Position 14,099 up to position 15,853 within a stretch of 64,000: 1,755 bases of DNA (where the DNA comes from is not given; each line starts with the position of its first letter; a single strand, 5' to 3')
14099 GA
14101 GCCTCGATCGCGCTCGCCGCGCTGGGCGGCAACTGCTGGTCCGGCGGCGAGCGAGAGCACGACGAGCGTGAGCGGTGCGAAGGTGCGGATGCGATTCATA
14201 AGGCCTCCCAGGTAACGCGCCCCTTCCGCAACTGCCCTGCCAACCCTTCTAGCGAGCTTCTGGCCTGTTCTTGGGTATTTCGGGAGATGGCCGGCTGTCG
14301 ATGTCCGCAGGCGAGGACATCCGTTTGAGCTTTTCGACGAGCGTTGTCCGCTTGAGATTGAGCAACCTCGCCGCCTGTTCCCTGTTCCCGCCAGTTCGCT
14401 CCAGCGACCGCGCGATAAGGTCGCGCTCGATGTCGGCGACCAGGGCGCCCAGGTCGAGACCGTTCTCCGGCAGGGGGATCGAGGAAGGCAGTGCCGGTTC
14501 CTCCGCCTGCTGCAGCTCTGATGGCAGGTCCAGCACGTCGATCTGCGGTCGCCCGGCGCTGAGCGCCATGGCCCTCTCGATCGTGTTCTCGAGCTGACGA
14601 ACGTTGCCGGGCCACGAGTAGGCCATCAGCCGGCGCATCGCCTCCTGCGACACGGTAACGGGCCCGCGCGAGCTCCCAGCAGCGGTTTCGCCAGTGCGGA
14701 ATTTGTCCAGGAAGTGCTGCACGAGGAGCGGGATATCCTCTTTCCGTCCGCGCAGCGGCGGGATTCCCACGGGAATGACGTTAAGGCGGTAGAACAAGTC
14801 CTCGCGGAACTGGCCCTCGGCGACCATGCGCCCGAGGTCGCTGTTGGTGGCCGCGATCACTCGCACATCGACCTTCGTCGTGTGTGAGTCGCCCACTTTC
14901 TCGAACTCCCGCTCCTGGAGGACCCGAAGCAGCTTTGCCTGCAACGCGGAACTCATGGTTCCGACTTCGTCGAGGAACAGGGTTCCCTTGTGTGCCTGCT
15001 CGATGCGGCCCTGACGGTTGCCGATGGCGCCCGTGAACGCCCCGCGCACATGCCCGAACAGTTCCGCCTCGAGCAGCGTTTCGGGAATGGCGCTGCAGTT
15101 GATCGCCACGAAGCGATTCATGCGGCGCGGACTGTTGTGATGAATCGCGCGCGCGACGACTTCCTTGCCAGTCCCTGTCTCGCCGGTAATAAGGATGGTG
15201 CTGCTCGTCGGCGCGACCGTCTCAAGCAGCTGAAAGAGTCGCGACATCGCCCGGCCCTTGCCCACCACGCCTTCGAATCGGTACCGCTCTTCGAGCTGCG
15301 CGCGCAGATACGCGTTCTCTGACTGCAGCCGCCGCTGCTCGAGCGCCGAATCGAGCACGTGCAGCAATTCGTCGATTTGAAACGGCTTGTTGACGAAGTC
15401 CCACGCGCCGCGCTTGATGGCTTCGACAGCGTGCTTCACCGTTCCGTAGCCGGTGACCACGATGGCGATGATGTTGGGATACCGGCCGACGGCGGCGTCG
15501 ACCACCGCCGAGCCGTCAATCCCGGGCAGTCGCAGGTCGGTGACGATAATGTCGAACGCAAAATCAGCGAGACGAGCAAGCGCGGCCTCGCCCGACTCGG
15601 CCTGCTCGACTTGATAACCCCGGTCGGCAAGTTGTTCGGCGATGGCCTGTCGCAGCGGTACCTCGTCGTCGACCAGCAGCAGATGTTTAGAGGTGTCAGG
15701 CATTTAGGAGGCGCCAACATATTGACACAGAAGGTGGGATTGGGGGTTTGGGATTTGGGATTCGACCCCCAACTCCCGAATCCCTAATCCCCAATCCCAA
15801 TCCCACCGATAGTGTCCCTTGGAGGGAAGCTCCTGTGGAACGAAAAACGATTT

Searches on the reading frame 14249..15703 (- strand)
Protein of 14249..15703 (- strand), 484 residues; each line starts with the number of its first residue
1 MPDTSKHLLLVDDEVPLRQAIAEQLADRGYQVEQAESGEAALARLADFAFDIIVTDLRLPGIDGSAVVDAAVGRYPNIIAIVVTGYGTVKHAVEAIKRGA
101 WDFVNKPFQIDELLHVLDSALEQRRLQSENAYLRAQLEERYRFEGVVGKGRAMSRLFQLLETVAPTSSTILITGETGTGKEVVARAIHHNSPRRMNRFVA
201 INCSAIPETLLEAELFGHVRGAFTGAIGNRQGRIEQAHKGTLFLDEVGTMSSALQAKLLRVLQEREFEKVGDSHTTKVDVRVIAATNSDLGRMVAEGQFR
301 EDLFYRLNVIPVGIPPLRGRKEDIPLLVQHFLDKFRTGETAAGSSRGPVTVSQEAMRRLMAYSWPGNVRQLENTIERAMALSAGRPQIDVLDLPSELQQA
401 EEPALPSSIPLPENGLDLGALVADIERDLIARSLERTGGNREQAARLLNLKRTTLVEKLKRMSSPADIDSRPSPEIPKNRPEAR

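Call 11: search_protein_families(library=pfam, proteins=[window:14249-15703:-])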
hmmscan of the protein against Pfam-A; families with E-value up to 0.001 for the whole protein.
window:14249-15703:- (484 aa): 11 families
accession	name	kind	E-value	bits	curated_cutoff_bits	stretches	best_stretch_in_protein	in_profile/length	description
PF00158.32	Sigma54_activat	-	9.1e-72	240.6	20.2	1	147-312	2-167/168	Sigma-54 interaction domain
PF00072.30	Response_reg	-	4.8e-25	88.3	30.2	1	9-117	2-110/111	Response regulator receiver domain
PF25601.1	AAA_lid_14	-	2.1e-24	85.6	27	1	318-404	1-81/87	AAA+ ATPase lid domain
PF14532.12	Sigma54_activ_2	-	3.5e-24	86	25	1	147-317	1-138/138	Sigma-54 interaction domain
PF02954.25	HTH_8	-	1.6e-12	47.4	22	1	422-461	2-41/42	Bacterial regulatory protein, Fis family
PF13191.12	AAA_16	-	1.2e-07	32.8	32.6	1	146-263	2-121/167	AAA ATPase domain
PF07728.20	AAA_5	-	1.5e-07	32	22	1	170-289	2-124/139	AAA domain (dynein-related subfamily)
PF00004.35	AAA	-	6.6e-06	27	21.2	1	170-288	1-110/131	ATPase family associated with various cellular activities (AAA)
PF01078.27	Mg_chelatase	-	2.6e-05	24.2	20.3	0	160-287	15-157/207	Magnesium chelatase, subunit ChlI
PF07724.20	AAA_2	-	0.00014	22.4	27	1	168-281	4-115/166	AAA domain (Cdc48 subfamily)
PF20030.5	bpMoxR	-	0.00022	20.8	27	1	158-287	22-145/205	MoxR domain in the MoxR-vWA-beta-propeller ternary systems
